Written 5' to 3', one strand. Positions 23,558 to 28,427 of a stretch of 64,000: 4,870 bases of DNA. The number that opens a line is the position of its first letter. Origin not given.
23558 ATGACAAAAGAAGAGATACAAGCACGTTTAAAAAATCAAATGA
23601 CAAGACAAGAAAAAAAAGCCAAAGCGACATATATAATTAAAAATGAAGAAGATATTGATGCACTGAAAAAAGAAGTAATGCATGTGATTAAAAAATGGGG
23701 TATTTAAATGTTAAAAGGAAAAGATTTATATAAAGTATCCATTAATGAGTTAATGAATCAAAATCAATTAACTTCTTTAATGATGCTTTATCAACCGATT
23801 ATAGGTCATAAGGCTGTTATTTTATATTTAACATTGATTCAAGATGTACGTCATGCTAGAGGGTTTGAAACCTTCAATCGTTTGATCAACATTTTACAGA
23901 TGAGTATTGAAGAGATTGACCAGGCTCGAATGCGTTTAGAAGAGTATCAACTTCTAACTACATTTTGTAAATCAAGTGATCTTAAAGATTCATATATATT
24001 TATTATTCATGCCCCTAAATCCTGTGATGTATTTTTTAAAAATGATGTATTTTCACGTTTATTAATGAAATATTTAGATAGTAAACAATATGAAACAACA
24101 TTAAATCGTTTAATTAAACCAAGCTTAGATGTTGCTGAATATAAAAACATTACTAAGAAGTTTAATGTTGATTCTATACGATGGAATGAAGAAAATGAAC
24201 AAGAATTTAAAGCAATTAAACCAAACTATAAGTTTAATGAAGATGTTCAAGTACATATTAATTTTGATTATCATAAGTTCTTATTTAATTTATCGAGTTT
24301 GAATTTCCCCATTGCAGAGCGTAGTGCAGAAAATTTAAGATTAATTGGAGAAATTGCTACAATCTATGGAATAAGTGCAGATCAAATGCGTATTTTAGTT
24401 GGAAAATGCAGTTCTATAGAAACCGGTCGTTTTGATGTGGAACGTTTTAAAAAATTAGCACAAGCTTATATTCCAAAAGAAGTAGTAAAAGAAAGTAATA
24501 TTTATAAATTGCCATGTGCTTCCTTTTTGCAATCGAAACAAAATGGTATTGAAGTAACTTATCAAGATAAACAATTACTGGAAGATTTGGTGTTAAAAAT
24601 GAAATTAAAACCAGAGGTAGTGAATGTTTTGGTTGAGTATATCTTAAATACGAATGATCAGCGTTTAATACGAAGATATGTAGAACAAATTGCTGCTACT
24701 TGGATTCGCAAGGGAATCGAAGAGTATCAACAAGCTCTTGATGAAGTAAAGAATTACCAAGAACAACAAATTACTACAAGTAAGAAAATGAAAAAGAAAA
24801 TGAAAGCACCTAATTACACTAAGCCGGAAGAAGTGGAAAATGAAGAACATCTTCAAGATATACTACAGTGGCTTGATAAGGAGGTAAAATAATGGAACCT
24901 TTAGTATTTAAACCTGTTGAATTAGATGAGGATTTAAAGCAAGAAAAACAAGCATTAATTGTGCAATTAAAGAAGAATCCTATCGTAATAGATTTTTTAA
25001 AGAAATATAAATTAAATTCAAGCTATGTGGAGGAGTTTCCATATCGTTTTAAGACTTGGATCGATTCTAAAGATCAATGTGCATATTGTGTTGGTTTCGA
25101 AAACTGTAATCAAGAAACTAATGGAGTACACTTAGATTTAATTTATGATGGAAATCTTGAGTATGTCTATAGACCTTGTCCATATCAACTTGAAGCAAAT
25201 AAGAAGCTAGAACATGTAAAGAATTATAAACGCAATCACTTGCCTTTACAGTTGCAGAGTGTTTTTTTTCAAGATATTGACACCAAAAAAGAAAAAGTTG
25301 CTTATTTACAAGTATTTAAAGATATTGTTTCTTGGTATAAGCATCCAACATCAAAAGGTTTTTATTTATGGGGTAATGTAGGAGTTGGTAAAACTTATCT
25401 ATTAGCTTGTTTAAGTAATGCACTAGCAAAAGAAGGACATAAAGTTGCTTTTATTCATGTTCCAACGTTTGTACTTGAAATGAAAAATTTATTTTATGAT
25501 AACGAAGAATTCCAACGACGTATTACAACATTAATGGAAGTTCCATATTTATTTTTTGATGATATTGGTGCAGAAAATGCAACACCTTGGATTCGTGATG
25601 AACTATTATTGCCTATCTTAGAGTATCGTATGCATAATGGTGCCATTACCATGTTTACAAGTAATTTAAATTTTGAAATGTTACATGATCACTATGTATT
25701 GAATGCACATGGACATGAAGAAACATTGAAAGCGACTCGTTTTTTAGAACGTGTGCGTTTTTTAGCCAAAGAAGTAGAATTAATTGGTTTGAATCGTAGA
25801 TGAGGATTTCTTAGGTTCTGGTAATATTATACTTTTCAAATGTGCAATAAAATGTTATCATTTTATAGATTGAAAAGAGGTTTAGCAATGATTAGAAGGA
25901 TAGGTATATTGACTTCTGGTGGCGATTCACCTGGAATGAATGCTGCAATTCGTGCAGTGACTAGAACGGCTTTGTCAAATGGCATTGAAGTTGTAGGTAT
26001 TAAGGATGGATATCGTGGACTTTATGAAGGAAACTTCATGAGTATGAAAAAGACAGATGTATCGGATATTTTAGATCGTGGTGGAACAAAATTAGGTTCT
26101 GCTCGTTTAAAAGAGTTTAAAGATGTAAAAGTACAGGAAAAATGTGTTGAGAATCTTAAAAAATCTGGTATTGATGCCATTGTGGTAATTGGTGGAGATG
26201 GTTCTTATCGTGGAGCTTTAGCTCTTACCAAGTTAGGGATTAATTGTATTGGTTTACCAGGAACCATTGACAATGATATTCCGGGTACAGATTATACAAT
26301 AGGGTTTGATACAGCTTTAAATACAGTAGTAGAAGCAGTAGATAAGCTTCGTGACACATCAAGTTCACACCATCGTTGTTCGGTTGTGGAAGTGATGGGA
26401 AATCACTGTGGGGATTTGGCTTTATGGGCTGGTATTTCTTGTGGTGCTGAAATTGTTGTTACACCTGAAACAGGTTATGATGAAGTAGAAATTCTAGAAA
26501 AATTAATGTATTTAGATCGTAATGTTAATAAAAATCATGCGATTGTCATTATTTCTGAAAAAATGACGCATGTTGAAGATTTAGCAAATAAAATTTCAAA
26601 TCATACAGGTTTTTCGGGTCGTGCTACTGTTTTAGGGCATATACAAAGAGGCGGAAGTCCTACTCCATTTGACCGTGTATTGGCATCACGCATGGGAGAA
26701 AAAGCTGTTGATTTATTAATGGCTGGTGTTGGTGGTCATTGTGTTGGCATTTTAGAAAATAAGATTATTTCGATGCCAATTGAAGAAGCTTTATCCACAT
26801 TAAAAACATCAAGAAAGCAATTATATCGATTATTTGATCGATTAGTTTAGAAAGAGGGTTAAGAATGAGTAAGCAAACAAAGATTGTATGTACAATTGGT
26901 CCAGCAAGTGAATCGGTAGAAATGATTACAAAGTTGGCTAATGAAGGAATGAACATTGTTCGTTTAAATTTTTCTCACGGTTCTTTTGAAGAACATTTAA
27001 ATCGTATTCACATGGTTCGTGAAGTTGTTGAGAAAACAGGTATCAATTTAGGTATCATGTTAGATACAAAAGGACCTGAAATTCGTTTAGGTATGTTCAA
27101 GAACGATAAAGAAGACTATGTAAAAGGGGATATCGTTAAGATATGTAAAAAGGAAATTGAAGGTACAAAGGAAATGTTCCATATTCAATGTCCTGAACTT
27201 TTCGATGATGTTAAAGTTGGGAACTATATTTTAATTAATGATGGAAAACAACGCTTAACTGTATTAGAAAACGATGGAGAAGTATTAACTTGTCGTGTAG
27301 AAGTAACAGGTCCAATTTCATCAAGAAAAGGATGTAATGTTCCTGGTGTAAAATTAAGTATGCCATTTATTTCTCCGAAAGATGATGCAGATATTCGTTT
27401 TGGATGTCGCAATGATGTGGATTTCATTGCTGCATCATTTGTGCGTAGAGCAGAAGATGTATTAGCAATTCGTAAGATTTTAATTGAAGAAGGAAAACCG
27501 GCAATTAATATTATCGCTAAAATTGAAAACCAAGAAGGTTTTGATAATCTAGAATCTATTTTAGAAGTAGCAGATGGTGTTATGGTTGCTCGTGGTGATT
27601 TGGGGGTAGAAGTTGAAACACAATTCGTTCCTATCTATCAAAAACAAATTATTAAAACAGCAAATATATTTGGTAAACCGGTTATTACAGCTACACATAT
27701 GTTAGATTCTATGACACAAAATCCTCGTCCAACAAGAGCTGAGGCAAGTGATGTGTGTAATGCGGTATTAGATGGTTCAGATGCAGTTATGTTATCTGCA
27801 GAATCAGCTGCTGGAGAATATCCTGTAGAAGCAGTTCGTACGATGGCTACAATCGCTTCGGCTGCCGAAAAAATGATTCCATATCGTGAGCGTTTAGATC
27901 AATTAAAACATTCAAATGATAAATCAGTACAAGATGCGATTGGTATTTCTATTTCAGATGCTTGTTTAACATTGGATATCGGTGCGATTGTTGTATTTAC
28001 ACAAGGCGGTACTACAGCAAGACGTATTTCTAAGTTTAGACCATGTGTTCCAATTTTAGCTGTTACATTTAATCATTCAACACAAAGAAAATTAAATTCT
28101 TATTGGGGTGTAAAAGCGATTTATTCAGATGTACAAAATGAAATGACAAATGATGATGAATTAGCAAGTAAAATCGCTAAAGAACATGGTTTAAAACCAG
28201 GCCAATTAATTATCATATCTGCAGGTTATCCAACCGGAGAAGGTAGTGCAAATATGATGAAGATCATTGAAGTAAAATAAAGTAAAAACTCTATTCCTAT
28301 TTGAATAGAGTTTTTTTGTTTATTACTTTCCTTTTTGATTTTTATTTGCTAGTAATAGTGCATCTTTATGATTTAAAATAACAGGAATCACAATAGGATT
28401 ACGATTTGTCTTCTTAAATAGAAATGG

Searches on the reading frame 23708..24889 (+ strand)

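Call 21: search_protein_families(library=pfam, proteins=[window:23708-24889:+], max_evalue=0.00001)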
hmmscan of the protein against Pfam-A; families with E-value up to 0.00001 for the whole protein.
window:23708-24889:+ (394 aa): 1 family
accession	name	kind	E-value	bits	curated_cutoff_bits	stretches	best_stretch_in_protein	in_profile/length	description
PF07261.16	DnaB_2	-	1.8e-08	34.4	22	1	280-344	9-71/74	Replication initiation and membrane attachment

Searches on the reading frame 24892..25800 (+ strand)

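Call 21: search_protein_families(library=pfam, proteins=[window:24892-25800:+], max_evalue=0.00001)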
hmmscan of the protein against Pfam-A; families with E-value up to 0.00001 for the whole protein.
window:24892-25800:+ (303 aa): 3 families
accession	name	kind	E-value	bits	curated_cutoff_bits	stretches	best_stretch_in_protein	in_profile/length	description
PF01695.23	IstB_IS21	-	1.2e-09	38.4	24.1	1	154-266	92-201/238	IstB-like ATP binding protein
PF03969.22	AFG1_ATPase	-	7.4e-07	28.9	27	1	148-225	55-135/361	AFG1-like ATPase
PF00308.24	Bac_DnaA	-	5e-06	27.2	23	1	143-228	24-109/162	Bacterial DnaA ATPAse domain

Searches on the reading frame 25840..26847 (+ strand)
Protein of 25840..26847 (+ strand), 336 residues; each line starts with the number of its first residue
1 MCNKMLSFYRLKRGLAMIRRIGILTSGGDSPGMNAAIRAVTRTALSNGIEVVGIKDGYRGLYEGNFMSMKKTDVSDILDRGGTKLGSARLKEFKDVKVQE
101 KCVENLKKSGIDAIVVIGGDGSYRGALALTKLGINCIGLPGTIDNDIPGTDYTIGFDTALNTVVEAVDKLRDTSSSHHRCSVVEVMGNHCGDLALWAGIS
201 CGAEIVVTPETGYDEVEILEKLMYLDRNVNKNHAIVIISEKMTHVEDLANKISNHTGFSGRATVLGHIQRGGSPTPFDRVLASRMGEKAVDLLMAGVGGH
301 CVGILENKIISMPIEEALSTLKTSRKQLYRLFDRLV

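Call 21: search_protein_families(library=pfam, proteins=[window:25840-26847:+], max_evalue=0.00001)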
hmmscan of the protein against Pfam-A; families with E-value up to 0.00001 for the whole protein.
window:25840-26847:+ (336 aa): 1 family
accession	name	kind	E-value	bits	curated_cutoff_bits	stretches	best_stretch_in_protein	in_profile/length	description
PF00365.25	PFK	-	9.4e-113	376.6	30.9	1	20-293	1-277/277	Phosphofructokinase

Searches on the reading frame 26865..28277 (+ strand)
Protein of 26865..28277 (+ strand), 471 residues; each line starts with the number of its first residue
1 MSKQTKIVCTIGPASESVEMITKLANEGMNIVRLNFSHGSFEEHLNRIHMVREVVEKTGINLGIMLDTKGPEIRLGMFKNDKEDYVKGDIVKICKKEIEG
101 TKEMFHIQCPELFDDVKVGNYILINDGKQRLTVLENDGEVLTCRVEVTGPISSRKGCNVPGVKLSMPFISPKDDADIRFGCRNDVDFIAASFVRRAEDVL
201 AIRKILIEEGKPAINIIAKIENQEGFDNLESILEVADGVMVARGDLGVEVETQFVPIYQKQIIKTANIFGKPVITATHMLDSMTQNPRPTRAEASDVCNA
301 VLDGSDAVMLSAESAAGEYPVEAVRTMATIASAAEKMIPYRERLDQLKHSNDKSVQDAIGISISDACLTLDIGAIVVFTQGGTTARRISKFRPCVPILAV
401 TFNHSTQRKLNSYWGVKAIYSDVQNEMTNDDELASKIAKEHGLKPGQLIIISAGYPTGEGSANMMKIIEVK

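Call 21: search_protein_families(library=pfam, proteins=[window:26865-28277:+], max_evalue=0.00001)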
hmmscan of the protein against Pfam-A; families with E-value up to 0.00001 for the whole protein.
window:26865-28277:+ (471 aa): 2 families
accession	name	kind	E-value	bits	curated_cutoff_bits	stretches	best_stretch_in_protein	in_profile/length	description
PF00224.27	PK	-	7.7e-131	436.5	30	1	3-324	2-328/328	Pyruvate kinase, barrel domain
PF02887.21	PK_C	-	7.4e-30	103.8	28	1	357-468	1-114/114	Pyruvate kinase, alpha/beta domain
